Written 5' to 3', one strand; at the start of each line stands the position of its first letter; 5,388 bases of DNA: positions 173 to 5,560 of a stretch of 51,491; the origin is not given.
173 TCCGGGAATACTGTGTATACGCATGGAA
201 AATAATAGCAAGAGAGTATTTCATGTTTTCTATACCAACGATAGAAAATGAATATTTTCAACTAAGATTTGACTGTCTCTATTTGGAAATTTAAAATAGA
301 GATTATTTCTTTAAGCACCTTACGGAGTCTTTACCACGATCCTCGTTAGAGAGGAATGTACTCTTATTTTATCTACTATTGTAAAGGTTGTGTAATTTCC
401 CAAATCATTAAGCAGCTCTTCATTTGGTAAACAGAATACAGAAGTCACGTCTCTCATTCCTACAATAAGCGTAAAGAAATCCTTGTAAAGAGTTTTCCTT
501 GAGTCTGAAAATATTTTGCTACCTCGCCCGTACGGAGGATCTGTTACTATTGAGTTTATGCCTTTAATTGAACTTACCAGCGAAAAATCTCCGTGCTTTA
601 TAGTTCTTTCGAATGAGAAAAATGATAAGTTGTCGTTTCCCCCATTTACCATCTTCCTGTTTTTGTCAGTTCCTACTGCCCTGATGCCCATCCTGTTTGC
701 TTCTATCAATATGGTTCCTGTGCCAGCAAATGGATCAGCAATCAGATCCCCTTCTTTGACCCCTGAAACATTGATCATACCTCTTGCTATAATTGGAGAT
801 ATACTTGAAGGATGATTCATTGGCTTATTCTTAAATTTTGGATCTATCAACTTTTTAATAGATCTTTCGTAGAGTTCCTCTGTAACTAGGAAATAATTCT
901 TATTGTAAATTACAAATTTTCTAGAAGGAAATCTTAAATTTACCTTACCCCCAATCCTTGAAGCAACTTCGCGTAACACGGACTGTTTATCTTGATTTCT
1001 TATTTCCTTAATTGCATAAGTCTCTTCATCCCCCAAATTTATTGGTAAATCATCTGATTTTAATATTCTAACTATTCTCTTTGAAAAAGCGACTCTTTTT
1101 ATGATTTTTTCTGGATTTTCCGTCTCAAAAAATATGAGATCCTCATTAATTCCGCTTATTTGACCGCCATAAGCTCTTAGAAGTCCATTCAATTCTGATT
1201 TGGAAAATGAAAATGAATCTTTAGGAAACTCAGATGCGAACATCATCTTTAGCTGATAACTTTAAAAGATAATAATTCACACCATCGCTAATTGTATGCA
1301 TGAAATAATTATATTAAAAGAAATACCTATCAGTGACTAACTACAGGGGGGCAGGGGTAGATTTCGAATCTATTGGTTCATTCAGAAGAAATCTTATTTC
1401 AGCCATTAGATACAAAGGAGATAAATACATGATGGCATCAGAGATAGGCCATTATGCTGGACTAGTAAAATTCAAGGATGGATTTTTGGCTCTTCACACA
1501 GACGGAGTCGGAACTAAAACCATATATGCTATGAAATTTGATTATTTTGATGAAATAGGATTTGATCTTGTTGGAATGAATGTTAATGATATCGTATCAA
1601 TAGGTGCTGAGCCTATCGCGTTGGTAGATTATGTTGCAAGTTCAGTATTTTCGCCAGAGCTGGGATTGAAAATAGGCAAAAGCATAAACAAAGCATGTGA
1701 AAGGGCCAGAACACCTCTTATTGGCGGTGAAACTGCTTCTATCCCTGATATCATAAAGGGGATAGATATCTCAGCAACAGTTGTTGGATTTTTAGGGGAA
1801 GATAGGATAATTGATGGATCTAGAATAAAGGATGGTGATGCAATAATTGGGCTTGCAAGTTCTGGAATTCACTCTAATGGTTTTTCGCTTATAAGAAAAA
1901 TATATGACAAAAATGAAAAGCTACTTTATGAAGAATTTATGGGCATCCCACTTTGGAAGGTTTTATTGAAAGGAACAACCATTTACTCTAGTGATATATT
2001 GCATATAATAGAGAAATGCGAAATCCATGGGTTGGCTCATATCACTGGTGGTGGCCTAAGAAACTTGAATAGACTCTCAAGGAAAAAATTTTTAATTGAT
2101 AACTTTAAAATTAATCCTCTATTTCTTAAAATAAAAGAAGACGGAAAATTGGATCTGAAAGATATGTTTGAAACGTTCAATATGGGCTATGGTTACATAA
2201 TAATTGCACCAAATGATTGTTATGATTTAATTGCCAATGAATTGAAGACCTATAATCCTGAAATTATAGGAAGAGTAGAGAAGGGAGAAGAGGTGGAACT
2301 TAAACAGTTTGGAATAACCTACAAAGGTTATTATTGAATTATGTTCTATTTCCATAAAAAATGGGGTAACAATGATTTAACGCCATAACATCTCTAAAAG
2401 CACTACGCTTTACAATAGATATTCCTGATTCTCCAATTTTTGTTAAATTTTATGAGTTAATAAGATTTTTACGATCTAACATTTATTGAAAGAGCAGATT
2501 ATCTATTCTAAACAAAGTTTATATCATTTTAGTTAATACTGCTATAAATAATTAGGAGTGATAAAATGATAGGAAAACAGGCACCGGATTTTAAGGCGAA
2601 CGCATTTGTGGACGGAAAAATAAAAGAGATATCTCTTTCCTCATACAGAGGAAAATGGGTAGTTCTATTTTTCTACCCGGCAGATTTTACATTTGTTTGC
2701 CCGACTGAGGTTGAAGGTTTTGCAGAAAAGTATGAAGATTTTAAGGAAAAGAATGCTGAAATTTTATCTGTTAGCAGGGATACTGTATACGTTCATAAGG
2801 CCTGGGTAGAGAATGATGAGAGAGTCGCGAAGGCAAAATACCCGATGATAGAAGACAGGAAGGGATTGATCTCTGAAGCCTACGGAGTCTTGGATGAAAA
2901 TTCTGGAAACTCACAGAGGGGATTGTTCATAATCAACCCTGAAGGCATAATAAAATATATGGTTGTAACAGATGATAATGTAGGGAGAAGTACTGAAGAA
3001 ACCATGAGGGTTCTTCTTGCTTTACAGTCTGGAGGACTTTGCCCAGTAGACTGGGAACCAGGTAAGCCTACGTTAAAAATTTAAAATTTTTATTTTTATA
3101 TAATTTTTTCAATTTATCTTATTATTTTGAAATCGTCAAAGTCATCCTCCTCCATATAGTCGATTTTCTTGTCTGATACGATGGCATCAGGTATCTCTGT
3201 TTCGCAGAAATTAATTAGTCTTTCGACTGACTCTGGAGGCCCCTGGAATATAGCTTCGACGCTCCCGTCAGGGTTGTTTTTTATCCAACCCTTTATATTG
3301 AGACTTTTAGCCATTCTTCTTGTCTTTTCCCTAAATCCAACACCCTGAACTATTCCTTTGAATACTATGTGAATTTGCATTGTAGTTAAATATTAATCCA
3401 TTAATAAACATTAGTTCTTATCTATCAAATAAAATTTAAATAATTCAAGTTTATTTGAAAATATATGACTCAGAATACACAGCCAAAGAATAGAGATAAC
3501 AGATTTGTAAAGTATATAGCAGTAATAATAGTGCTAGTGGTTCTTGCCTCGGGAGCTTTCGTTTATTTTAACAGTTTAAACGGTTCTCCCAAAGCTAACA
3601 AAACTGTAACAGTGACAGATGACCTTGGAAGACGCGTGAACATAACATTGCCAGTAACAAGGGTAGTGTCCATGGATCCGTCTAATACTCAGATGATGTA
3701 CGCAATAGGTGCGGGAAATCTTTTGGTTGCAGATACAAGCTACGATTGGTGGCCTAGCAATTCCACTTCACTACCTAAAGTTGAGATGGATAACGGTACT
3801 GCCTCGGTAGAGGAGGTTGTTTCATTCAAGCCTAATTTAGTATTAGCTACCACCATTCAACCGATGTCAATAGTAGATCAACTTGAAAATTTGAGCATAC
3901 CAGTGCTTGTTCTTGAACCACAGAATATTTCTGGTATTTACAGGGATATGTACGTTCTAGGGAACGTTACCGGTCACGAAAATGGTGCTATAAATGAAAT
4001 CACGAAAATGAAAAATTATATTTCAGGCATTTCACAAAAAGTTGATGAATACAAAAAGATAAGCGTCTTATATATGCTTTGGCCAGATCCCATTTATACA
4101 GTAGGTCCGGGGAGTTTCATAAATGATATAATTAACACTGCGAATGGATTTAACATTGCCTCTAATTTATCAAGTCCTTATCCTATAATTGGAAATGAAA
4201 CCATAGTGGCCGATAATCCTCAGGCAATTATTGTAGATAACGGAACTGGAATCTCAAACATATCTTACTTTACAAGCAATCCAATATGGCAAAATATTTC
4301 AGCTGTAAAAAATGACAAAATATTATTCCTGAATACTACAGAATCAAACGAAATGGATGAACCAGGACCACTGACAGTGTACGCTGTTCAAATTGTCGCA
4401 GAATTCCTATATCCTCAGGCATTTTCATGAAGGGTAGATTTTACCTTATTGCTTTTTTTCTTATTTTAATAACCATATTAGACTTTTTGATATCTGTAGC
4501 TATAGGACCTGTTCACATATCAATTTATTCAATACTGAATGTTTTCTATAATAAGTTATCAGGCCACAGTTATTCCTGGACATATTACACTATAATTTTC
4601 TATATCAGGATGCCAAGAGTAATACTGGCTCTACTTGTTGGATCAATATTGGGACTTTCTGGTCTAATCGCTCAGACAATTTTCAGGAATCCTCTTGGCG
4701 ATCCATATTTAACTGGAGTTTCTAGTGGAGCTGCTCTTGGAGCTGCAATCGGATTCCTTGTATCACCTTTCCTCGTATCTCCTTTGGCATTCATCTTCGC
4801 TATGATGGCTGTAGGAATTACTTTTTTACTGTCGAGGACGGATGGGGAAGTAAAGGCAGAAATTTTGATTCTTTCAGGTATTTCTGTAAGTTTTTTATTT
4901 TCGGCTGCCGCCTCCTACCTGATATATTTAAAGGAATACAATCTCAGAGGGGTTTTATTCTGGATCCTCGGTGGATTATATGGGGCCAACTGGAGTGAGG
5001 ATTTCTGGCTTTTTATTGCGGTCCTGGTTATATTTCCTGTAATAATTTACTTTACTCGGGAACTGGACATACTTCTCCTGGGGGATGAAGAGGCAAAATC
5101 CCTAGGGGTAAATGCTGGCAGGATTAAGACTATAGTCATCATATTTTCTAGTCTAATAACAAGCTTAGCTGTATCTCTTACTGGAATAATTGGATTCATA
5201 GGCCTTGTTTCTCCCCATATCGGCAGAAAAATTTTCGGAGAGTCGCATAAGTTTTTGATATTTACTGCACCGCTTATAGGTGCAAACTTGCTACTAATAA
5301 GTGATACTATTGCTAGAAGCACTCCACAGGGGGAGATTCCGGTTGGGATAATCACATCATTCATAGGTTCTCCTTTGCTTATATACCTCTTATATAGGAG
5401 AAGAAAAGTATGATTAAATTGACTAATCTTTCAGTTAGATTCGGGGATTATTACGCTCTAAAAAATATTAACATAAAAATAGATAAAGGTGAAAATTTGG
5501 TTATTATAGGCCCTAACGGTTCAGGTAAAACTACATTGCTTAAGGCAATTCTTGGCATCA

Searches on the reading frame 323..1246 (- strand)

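Call 57: search_protein_families(library=pfam, proteins=[window:323-1246:-], max_evalue=0.00001)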
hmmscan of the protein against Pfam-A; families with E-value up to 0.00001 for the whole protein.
window:323-1246:- (308 aa): 2 families
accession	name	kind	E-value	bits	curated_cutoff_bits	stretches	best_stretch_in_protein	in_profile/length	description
PF01170.24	UPF0020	-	2.6e-22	79.9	22.3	1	141-301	4-194/197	RMKL-like, methyltransferase domain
PF01555.25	N6_N4_Mtase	-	7.3e-13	49.4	26.7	1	136-201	151-217/221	DNA methylase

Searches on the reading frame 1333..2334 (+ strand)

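Call 57: search_protein_families(library=pfam, proteins=[window:1333-2334:+], max_evalue=0.00001)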
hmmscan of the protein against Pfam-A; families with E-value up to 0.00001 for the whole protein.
window:1333-2334:+ (334 aa): 2 families
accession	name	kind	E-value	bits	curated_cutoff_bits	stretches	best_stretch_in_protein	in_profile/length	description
PF00586.29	AIRS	-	2.7e-20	73.3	24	1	41-153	3-111/112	AIR synthase related protein, N-terminal domain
PF02769.27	AIRS_C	-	9.1e-19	68.6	23.1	1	166-323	1-153/156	AIR synthase related protein, C-terminal domain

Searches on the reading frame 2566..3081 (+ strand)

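Call 57: search_protein_families(library=pfam, proteins=[window:2566-3081:+], max_evalue=0.00001)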
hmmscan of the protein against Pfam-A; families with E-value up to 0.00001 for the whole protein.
window:2566-3081:+ (172 aa): 2 families
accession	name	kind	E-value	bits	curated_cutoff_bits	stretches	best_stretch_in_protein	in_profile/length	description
PF00578.27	AhpC-TSA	-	2.4e-43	147.5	26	1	2-132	1-124/124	AhpC/TSA family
PF08534.16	Redoxin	-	2.1e-17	63.8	26.6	1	3-143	3-140/148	Redoxin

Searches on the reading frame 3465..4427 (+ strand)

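Call 57: search_protein_families(library=pfam, proteins=[window:3465-4427:+], max_evalue=0.00001)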
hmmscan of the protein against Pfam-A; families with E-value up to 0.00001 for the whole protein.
window:3465-4427:+ (321 aa): 1 family
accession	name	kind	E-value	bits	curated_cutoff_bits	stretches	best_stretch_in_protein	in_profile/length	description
PF01497.23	Peripla_BP_2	-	3.4e-32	112.2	27.5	1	67-289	1-231/235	Periplasmic binding protein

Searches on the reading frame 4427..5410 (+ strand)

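Call 57: search_protein_families(library=pfam, proteins=[window:4427-5410:+], max_evalue=0.00001)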
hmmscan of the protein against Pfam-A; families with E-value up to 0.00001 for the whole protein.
window:4427-5410:+ (328 aa): 1 family
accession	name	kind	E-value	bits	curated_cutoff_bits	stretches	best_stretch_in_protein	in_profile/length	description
PF01032.23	FecCD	-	7.1e-88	295.1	26.5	1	16-324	2-311/311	FecCD transport family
